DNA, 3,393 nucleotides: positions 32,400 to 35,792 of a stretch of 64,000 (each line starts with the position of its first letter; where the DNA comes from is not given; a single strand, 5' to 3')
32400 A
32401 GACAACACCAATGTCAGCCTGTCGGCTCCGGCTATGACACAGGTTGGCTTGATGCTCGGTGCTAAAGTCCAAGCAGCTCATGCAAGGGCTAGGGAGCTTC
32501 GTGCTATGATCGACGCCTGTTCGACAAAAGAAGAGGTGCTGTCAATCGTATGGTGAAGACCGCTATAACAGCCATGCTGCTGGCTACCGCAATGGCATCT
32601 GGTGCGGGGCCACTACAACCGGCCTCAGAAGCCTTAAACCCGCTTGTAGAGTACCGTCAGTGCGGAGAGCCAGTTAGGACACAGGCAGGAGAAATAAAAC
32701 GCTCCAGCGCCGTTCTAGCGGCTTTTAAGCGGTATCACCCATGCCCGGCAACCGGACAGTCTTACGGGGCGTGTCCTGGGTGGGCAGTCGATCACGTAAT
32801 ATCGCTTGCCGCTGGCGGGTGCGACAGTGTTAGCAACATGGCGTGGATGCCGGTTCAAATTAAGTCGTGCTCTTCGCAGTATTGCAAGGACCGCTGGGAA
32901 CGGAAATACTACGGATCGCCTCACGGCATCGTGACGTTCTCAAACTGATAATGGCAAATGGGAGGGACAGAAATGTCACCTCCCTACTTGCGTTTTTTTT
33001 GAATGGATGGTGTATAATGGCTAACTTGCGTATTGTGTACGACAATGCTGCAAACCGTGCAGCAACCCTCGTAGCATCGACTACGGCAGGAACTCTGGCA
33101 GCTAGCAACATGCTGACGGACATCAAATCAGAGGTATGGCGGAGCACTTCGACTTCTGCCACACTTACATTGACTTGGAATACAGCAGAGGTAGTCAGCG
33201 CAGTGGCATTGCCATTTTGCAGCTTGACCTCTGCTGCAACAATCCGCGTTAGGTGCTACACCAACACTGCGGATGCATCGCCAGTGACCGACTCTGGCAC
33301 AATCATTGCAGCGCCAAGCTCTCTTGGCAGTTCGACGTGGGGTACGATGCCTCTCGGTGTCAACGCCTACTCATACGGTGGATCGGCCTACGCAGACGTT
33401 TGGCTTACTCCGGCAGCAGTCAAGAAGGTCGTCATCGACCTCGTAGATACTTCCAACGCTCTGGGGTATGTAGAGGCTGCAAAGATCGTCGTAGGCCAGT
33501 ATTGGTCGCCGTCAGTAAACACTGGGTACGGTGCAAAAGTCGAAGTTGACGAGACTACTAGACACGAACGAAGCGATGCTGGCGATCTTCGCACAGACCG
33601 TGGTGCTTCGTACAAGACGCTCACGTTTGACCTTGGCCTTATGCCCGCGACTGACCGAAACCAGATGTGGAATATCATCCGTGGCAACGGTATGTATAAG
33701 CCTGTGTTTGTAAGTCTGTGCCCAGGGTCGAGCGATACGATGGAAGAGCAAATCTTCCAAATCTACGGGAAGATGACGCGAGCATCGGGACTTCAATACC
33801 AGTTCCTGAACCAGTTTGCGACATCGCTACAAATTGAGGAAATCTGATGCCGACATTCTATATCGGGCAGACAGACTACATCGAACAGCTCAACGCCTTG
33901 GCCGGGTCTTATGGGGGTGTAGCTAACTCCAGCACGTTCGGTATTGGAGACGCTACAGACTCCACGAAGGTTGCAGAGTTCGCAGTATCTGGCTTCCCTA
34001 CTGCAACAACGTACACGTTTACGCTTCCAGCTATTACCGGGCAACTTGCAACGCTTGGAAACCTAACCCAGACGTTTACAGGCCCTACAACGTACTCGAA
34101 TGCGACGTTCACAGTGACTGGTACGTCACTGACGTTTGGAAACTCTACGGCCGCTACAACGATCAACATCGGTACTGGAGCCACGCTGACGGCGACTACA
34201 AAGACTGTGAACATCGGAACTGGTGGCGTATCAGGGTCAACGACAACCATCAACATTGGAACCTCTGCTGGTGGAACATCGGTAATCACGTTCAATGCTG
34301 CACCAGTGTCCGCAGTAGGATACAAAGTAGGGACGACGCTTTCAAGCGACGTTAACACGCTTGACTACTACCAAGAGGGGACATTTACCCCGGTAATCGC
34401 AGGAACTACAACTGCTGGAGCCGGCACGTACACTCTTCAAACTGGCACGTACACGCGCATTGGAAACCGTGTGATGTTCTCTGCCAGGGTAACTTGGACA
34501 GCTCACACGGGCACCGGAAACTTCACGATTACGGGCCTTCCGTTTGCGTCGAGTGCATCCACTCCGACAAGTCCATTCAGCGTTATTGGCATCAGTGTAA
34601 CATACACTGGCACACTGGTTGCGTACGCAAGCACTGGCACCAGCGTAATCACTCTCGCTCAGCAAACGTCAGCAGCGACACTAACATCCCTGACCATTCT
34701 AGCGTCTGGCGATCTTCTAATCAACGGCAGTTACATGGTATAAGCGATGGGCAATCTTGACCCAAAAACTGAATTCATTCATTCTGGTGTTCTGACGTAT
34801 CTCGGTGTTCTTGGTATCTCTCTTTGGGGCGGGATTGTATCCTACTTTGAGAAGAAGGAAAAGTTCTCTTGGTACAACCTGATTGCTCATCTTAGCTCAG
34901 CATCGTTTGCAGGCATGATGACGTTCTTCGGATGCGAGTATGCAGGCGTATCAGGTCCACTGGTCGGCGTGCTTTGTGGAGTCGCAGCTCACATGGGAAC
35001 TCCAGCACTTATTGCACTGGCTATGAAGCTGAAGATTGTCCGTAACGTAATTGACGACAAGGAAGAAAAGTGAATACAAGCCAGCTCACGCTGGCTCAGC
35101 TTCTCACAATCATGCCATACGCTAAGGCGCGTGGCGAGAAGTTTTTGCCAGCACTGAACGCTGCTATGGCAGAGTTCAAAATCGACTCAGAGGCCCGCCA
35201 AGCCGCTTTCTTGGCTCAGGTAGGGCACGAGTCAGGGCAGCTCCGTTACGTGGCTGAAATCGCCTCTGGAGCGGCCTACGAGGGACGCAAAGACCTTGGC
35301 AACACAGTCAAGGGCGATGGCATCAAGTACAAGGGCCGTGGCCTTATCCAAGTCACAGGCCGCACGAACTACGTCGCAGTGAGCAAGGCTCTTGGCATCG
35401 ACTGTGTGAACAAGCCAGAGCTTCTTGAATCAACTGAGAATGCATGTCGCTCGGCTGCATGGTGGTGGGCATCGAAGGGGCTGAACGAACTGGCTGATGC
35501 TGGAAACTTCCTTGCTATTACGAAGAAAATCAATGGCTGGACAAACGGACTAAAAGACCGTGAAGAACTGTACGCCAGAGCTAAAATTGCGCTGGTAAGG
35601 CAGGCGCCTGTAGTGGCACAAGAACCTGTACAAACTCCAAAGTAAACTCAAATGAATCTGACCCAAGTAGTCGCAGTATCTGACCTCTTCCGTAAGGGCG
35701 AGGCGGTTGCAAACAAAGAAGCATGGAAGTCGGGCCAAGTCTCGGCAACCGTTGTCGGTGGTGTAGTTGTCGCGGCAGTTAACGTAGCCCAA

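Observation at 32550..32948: Signal-peptide-bearing Cys-rich HNH-like protein encoded right after the tail-fibre genes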

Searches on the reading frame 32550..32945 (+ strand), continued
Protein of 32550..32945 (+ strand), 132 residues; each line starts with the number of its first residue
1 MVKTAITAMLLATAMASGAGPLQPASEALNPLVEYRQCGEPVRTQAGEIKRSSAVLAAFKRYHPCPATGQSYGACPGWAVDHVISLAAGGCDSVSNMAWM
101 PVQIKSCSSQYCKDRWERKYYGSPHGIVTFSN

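Call 73: search_protein_families(library=padloc, proteins=[window:32550-32945:+, P0035, P0058, P0019, P0014, P0037], max_evalue=0.01)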
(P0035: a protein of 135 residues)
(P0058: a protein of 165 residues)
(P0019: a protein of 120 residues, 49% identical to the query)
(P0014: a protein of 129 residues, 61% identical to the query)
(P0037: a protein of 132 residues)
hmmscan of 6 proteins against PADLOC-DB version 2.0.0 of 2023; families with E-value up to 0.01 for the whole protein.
window:32550-32945:+ (132 aa): 0 families

P0035 (135 aa): 0 families

P0058 (165 aa): 0 families

P0019 (120 aa): 0 families

P0014 (129 aa): 0 families

P0037 (132 aa): 0 families

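Call 78: search_protein_families(library=pfam, proteins=[P0089, P0098, P0115, P0117, P0137, P0138, P0154, P0147, P0164, P0141], max_evalue=0.01)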
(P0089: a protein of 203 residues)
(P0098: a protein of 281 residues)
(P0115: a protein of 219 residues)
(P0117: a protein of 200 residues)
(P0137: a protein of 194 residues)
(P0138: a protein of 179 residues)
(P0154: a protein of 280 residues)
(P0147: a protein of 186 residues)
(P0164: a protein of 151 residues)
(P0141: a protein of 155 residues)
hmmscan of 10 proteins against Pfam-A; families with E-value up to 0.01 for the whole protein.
P0089 (203 aa): 0 families

P0098 (281 aa): 1 family
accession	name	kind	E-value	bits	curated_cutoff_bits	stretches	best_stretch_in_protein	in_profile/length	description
PF01844.29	HNH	-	0.00015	22.3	21.4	1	145-166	13-34/47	HNH endonuclease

P0115 (219 aa): 0 families

P0117 (200 aa): 0 families

P0137 (194 aa): 0 families

P0138 (179 aa): 0 families

P0154 (280 aa): 2 families
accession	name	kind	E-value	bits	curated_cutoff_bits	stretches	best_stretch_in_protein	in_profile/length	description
PF01844.29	HNH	-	8.2e-05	23.1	21.4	1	189-220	15-46/47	HNH endonuclease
PF08789.15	PBCV_basic_adap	-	0.0011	19.5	20.4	1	256-275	10-29/38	PBCV-specific basic adaptor domain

P0147 (186 aa): 0 families

P0164 (151 aa): 1 family
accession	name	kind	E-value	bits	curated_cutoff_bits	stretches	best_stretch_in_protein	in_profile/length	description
PF13511.11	DUF4124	-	6.9e-06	26.7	22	1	12-63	3-55/56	Domain of unknown function (DUF4124)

P0141 (155 aa): 3 families
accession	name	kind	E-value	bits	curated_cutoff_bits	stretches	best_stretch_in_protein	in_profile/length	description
PF14279.12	HNH_5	-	7.3e-05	23.1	27.5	1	118-149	14-45/56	HNH endonuclease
PF01844.29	HNH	-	9.3e-05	22.9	21.4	1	116-148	13-45/47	HNH endonuclease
PF13395.12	HNH_4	-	0.0076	16.6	22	0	117-148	18-49/54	HNH endonuclease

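Call 82: find_encoding_contigs(protein=P0210, flank=5000, max_places=2)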
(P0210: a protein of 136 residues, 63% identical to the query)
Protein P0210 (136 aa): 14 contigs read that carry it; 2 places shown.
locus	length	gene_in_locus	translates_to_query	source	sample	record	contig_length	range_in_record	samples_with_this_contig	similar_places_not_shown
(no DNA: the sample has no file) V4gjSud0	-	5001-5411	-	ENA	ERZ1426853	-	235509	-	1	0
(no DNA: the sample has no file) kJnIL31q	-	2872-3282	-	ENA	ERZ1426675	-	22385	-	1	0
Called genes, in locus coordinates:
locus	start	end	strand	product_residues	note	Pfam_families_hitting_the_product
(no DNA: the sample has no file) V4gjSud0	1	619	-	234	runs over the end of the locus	-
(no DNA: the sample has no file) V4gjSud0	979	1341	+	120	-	-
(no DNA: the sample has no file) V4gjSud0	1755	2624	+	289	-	PF00072:Response_reg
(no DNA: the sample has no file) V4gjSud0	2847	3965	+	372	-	-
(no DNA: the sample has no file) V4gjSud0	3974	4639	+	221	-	PF01844:HNH, PF14279:HNH_5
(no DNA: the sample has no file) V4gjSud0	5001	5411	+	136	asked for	-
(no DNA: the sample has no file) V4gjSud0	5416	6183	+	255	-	-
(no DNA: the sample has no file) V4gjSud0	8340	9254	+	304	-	-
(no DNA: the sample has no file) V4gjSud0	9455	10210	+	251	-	PF00112:Peptidase_C1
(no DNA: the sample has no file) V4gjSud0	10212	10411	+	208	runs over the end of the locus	-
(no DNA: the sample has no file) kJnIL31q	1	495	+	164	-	?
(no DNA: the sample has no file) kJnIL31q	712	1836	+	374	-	-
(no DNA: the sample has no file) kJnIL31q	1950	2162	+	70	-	-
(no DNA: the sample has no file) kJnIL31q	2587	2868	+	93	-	-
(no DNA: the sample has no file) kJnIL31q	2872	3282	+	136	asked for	-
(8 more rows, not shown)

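Call 83: find_encoding_contigs(protein=P0259, flank=5000, max_places=2)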
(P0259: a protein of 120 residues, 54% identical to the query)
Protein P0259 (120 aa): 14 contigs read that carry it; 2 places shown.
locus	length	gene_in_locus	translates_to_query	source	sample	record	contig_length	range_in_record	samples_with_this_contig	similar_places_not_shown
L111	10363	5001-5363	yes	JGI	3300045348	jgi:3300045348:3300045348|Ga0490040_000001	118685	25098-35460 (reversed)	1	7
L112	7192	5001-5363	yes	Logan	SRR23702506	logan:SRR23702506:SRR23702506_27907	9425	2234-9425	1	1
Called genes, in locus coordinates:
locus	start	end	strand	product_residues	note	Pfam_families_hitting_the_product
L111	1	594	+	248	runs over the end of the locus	PF13884:Peptidase_S74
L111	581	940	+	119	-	-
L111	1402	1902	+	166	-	-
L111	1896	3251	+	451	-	PF04055:Radical_SAM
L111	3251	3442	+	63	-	-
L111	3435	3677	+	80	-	-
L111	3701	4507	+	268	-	PF00248:Aldo_ket_red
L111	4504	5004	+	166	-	-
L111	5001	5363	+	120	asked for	-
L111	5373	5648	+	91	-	-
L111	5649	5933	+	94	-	-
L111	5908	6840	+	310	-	PF13385:Laminin_G_3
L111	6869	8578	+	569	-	-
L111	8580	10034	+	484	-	-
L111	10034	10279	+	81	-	-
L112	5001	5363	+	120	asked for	-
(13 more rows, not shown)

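Call 84: find_encoding_contigs(protein=P0174, flank=5000, max_places=2)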
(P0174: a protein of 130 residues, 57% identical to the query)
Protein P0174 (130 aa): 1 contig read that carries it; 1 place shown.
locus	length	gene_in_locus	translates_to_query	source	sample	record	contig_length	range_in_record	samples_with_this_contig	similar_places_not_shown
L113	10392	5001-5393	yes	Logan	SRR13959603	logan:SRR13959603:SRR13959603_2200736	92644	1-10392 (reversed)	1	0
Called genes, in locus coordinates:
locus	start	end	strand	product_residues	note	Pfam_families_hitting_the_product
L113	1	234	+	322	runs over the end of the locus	PF06067:DUF932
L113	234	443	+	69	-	-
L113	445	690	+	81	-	-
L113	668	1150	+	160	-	PF06941:NT5C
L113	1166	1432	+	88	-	-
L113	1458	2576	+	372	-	-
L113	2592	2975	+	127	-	-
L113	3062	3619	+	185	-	-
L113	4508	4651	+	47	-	PF07963:N_methyl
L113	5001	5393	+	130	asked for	-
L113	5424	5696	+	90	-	-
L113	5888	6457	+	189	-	PF01966:HD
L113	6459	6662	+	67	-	-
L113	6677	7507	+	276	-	PF13793:Pribosyltran_N, PF00156:Pribosyltran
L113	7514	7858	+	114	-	PF09152:DUF1937, PF24963:DUF7768 (weak)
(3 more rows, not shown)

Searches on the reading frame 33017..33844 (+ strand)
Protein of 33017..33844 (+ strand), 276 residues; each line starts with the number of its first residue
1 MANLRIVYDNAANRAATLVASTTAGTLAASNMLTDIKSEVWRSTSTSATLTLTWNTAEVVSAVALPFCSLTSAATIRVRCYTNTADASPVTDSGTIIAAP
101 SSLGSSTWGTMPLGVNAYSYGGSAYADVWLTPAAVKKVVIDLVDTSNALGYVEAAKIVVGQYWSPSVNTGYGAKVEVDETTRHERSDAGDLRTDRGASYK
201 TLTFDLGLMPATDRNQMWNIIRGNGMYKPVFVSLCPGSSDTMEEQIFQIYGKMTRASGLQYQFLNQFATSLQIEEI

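Call 6: search_protein_families(library=pfam, proteins=[window:33017-33844:+], max_evalue=1)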
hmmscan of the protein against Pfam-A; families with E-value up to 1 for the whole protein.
window:33017-33844:+ (276 aa): 0 families

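Call 7: search_protein_families(library=phrogs, proteins=[window:33017-33844:+], max_evalue=0.01)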
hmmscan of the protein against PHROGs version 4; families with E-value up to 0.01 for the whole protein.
window:33017-33844:+ (276 aa): 2 families
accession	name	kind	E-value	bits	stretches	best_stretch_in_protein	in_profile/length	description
phrog_8610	-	unknown function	1.2e-32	114.1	1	1-275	1-267/270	-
phrog_6278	-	unknown function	8e-05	22.9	1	43-274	90-303/306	-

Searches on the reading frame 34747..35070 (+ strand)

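Call 6: search_protein_families(library=pfam, proteins=[window:34747-35070:+], max_evalue=1)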
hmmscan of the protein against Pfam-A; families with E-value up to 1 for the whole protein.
window:34747-35070:+ (108 aa): 1 family
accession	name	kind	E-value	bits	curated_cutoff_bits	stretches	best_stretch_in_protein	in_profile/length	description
PF16083.10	Phage_holin_3_3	-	8.8e-17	61.4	28.4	1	20-91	2-77/78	LydA holin phage, holin superfamily III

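Call 7: search_protein_families(library=phrogs, proteins=[window:34747-35070:+], max_evalue=0.01)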
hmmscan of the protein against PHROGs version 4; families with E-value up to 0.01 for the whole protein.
window:34747-35070:+ (108 aa): 2 families
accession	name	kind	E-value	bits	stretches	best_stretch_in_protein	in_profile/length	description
phrog_785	-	lysis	7.4e-20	71.7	1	15-96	14-98/107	holin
phrog_6384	-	lysis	6.6e-11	42.9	1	11-94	15-97/111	holin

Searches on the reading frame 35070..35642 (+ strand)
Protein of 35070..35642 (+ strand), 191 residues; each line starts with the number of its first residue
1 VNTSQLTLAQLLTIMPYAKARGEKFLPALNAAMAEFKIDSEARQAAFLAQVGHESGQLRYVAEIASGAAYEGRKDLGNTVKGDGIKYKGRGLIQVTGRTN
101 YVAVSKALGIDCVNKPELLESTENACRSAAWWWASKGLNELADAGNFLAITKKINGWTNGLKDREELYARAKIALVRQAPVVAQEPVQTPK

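Call 6: search_protein_families(library=pfam, proteins=[window:35070-35642:+], max_evalue=1)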
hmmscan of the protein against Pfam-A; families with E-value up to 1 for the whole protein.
window:35070-35642:+ (191 aa): 1 family
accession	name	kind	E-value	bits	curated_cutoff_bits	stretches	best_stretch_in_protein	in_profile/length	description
PF00182.24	Glyco_hydro_19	-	8.8e-08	32.7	25.5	1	45-135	54-156/232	Chitinase class I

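Call 7: search_protein_families(library=phrogs, proteins=[window:35070-35642:+], max_evalue=0.01)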
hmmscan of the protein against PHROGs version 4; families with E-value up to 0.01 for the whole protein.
window:35070-35642:+ (191 aa): 9 families
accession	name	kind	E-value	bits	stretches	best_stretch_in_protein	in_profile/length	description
phrog_181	-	lysis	2.2e-67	229.6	1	3-186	329-542/769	endolysin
phrog_9506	-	lysis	2e-45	156.9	1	7-172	5-190/330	endolysin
phrog_26317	-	unknown function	2.1e-40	138.4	1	67-176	11-118/119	-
phrog_14712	-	moron, auxiliary metabolic gene and host takeover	1.1e-34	121.1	1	25-177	25-189/322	chitinase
phrog_1519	-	lysis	5.7e-30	105.9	1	15-171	209-376/502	endolysin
phrog_317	-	lysis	6.8e-27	95.7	1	18-172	205-356/492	endolysin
phrog_34417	-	unknown function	3.4e-26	93.2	1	15-170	17-187/326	-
phrog_12261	-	unknown function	2.9e-08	34.8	1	93-156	14-75/76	-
phrog_3201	-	tail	1.5e-07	30.4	1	76-186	2103-2216/2408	tail fiber protein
